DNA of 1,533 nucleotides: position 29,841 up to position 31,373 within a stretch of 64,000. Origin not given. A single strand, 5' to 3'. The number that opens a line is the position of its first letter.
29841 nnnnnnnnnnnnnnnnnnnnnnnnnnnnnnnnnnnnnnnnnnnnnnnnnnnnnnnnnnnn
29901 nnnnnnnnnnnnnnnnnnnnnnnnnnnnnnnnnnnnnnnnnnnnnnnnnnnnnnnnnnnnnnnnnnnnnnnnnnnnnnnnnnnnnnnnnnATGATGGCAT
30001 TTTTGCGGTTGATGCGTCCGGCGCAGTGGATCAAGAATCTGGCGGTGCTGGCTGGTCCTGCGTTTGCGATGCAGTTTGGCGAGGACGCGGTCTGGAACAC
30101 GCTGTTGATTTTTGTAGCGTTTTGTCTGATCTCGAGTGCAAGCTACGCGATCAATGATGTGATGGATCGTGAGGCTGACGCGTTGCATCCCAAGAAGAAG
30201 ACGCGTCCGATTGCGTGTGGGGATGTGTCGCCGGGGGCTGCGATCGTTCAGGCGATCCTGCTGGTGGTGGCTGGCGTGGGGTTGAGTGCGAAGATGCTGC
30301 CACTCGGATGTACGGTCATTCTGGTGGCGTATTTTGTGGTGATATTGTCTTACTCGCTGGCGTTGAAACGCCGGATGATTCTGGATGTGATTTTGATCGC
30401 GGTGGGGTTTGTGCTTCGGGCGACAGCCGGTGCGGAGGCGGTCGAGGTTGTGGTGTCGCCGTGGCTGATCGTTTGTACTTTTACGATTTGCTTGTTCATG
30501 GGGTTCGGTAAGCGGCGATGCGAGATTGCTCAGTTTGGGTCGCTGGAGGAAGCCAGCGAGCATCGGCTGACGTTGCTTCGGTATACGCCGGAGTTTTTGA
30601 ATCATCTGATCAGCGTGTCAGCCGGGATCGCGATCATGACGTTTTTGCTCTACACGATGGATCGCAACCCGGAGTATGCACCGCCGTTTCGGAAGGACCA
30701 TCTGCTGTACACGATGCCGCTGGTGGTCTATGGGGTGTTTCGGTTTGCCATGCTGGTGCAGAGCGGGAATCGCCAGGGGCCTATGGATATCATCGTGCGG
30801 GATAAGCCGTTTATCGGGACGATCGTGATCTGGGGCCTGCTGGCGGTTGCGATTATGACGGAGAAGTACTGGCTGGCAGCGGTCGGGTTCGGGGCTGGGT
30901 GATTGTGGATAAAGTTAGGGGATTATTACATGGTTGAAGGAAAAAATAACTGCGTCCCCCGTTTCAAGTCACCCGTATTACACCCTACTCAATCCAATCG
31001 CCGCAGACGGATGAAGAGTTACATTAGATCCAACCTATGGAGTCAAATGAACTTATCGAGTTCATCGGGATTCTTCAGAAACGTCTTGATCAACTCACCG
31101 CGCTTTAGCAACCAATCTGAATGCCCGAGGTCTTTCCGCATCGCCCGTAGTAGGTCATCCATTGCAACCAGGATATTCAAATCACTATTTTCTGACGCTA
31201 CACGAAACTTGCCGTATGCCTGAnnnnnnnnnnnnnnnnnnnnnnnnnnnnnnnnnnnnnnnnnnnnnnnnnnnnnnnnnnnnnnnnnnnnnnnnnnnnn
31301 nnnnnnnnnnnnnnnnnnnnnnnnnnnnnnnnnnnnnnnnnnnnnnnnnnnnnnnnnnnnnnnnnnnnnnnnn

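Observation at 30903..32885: Low-GC ~2 kb islet inserted after the UbiA-family gene, bounded by a decayed duplicate of that gene's 3' region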

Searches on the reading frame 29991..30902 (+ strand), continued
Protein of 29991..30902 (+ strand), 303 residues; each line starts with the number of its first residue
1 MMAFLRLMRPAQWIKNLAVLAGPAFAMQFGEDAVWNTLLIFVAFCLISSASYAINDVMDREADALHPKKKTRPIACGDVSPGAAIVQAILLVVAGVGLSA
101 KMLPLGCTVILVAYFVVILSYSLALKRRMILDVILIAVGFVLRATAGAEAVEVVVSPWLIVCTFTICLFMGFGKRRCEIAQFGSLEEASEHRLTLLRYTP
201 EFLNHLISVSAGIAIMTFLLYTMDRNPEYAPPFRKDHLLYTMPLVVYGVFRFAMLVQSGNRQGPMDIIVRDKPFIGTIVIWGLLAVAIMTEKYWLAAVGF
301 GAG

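Call 92: search_protein_families(library=pfam, proteins=[L002:8928-10208:+, L004:1671-2774:+, L026:5714-6844:+, L031:9601-11730:+, L041:8972-10768:+, L042:9283-12912:+, L047:8951-10216:-, L012:8987-10024:-, L053:826-2052:-], max_evalue=0.001)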
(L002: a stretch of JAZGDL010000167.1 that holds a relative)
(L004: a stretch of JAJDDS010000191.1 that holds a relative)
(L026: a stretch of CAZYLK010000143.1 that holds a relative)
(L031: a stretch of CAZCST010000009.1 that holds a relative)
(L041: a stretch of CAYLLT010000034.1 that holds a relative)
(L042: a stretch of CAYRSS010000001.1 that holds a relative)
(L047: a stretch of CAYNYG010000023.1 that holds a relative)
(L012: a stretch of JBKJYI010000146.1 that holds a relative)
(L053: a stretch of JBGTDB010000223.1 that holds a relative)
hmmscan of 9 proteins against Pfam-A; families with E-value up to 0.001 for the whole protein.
L002:8928-10208:+ (427 aa): 8 families
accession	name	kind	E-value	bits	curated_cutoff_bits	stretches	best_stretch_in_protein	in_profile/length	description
PF01370.27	Epimerase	-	1.4e-41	143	20.9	1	86-307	2-240/240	NAD dependent epimerase/dehydratase family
PF16363.11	GDP_Man_Dehyd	-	1.3e-26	94.3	27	1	86-384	1-324/332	GDP-mannose 4,6 dehydratase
PF01073.25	3Beta_HSD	-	1.4e-22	80.5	22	1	86-298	1-235/280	3-beta hydroxysteroid dehydrogenase/isomerase family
PF13460.12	NAD_binding_10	-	8.2e-16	58.8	27.2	1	89-245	1-146/184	NAD(P)H-binding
PF07993.18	NAD_binding_4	-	2.2e-13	50.4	20.1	1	121-249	58-211/258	Male sterility protein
PF04321.23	RmlD_sub_bind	-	3.2e-11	43.3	27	1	86-233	4-142/287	RmlD substrate binding domain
PF02719.21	Polysacc_synt_2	-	2.3e-08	34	20.2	1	86-192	2-128/293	Polysaccharide biosynthesis protein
PF05368.20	NmrA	-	0.00027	21.1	27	1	86-154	6-78/298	NmrA-like family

L004:1671-2774:+ (368 aa): 8 families
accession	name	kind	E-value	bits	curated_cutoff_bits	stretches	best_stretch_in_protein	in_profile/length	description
PF01370.27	Epimerase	-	4.2e-39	134.8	20.9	1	27-248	2-240/240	NAD dependent epimerase/dehydratase family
PF16363.11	GDP_Man_Dehyd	-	6e-23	82.2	27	1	27-328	1-327/332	GDP-mannose 4,6 dehydratase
PF01073.25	3Beta_HSD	-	5.3e-21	75.3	22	1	28-234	2-229/280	3-beta hydroxysteroid dehydrogenase/isomerase family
PF13460.12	NAD_binding_10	-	1.1e-16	61.7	27.2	1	30-187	1-147/184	NAD(P)H-binding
PF07993.18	NAD_binding_4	-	3.6e-13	49.7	20.1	1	62-190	58-211/258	Male sterility protein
PF04321.23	RmlD_sub_bind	-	7.4e-09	35.5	27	1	24-171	1-139/287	RmlD substrate binding domain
PF02719.21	Polysacc_synt_2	-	2.3e-07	30.7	20.2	1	27-133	2-128/293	Polysaccharide biosynthesis protein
PF05368.20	NmrA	-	6.7e-05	23.1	27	1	27-131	6-105/298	NmrA-like family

L026:5714-6844:+ (377 aa): 1 family
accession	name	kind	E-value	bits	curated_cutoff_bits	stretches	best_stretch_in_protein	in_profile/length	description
PF18928.5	DUF5677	-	1e-16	61.9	27.1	1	173-323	3-152/166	Family of unknown function (DUF5677)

L031:9601-11730:+ (710 aa): 6 families
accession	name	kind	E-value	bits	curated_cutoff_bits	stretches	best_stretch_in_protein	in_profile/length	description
PF00106.31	adh_short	-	6.6e-49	166.5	26.6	1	447-632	1-183/195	short chain dehydrogenase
PF13561.12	adh_short_C2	-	1.5e-46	159.4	27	1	453-704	1-235/236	Enoyl-(Acyl carrier protein) reductase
PF00596.27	Aldolase_II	-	1e-18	68.3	22.2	1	42-235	6-181/183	Class II Aldolase and Adducin N-terminal domain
PF08659.16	KR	-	6.1e-08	33.2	22.6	1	449-558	3-114/180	KR domain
PF01370.27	Epimerase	-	3.7e-05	23.7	20.9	1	449-685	1-223/240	NAD dependent epimerase/dehydratase family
PF02737.24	3HCDH_N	-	0.00012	22.5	22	1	451-519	4-67/180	3-hydroxyacyl-CoA dehydrogenase, NAD binding domain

L041:8972-10768:+ (599 aa): 7 families
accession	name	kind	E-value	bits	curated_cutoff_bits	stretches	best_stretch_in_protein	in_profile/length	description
PF02518.31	HATPase_c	-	1.5e-26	93.5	26.4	1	478-586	2-110/111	Histidine kinase-, DNA gyrase B-, and HSP90-like ATPase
PF00498.31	FHA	-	4.1e-21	75.6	20.7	1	70-132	2-67/67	FHA domain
PF01590.32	GAF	-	1.2e-14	55.5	22.4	1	209-350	1-133/133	GAF domain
PF16697.10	Yop-YscD_cpl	-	4.4e-14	52.9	33.2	1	52-136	2-88/94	Inner membrane component of T3SS, cytoplasmic domain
PF13185.12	GAF_2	-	1.2e-12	48.7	28.6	1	209-351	3-136/136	GAF domain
PF13492.12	GAF_3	-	5.2e-10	40.3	27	1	209-352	1-129/129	GAF domain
PF13589.12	HATPase_c_3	-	0.00091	19.7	25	0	484-540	5-57/137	Histidine kinase-, DNA gyrase B-, and HSP90-like ATPase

L042:9283-12912:+ (1210 aa): 6 families
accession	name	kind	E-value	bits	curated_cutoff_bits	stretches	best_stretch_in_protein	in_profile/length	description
PF00144.29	Beta-lactamase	-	1.9e-63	215.1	27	1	550-865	7-323/329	Beta-lactamase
PF14606.12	Lipase_GDSL_3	-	2.4e-49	168.5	27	1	1039-1205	2-178/178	GDSL-like Lipase/Acylhydrolase family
PF14607.12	GxDLY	-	6.7e-37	127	27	1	891-1029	2-145/146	N-terminus of Esterase_SGNH_hydro-type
PF07969.17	Amidohydro_3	-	5.2e-21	76.1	29.7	1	99-519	1-471/472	Amidohydrolase family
PF01979.26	Amidohydro_1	-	9.1e-08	32.1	25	1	416-519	244-345/345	Amidohydrolase family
PF13472.12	Lipase_GDSL_2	-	2.2e-06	28.7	32.9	1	1043-1194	1-177/178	GDSL-like Lipase/Acylhydrolase family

L047:8951-10216:- (422 aa): 3 families
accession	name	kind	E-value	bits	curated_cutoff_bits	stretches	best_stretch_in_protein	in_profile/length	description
PF02826.25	2-Hacid_dh_C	-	1.3e-48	165.2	25.1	1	127-307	1-178/178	D-isomer specific 2-hydroxyacid dehydrogenase, NAD binding domain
PF00389.36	2-Hacid_dh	-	2.5e-25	89.1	24.6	1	26-339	1-134/134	D-isomer specific 2-hydroxyacid dehydrogenase, catalytic domain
PF03446.21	NAD_binding_2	-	3.3e-08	34.2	21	1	164-272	1-112/161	NAD binding domain of 6-phosphogluconate dehydrogenase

L012:8987-10024:- (346 aa): 0 families

L053:826-2052:- (409 aa): 2 families
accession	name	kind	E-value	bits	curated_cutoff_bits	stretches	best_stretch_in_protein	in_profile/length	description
PF00849.27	PseudoU_synth_2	-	3.7e-27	95.9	26.8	1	141-328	2-152/152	RNA pseudouridylate synthase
PF01479.30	S4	-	4.2e-08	33.2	22.8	1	68-108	2-43/48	S4 domain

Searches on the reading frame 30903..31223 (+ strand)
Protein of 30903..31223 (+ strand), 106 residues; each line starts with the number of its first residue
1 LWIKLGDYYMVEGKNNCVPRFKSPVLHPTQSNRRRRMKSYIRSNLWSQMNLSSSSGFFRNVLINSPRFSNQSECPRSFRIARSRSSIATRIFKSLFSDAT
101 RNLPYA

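Call 33: search_protein_families(library=pfam, proteins=[window:30903-31223:+], max_evalue=1)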
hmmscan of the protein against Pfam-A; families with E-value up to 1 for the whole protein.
window:30903-31223:+ (106 aa): 0 families
